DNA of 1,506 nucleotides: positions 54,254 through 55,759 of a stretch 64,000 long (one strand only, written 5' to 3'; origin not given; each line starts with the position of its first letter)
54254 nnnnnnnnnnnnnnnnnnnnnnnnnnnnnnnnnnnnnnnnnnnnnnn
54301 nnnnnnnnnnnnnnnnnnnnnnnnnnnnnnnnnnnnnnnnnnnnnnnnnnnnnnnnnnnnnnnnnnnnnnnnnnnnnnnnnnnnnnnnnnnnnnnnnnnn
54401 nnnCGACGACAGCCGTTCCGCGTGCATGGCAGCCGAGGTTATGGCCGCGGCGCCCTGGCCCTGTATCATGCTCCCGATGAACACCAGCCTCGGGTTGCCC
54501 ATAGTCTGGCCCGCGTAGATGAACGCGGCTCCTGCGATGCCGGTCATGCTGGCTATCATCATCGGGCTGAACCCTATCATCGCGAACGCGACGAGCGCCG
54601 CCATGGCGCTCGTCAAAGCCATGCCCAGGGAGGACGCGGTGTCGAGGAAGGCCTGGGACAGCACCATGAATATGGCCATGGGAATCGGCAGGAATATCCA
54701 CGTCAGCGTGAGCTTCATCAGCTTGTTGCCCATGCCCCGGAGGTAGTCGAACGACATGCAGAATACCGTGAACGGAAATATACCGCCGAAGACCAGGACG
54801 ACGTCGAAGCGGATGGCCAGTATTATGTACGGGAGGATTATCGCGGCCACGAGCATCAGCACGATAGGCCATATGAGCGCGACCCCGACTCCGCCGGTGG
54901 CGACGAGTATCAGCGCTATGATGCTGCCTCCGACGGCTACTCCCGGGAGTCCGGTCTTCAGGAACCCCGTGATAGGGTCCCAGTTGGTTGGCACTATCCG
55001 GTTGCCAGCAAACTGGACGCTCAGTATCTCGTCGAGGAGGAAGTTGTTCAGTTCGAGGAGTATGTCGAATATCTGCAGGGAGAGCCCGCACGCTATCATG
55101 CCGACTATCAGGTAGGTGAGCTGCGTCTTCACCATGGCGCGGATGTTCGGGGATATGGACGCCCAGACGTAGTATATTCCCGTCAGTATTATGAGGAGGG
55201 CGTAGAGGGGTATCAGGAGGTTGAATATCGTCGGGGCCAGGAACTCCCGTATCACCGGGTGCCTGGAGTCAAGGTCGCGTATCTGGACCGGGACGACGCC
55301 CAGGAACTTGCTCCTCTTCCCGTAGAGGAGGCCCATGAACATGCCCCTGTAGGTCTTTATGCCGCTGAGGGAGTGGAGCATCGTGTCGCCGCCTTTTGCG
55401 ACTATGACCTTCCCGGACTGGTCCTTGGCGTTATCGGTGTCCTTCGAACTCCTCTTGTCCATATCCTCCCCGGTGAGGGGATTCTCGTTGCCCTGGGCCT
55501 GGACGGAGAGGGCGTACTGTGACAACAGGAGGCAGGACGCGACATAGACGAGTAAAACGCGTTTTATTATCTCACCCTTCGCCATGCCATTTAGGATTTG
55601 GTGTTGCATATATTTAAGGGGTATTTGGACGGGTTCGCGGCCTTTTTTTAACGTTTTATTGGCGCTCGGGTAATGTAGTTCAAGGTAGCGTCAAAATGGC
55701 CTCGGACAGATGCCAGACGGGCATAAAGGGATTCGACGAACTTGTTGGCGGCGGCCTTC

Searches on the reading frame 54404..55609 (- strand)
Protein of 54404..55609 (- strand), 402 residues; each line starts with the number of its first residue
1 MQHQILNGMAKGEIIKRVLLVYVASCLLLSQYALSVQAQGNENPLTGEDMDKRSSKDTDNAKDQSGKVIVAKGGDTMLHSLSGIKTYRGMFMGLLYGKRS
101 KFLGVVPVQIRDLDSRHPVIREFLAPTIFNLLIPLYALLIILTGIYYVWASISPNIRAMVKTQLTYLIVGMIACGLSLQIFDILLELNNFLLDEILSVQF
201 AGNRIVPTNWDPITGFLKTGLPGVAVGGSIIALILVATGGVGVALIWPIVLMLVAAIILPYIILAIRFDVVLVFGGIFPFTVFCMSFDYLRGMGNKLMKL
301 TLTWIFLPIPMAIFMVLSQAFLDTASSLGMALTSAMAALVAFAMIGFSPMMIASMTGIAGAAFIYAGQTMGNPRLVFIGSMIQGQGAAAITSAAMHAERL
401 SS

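Call 57: search_protein_families(library=pfam, proteins=[window:54404-55609:-], max_evalue=10)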
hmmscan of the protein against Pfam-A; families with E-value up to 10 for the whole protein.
seq(402 aa): 1 family
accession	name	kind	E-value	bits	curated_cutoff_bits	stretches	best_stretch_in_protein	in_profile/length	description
PF18895.5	T4SS_pilin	-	0.031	14.8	26.6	1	129-183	13-70/71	Type IV secretion system pilin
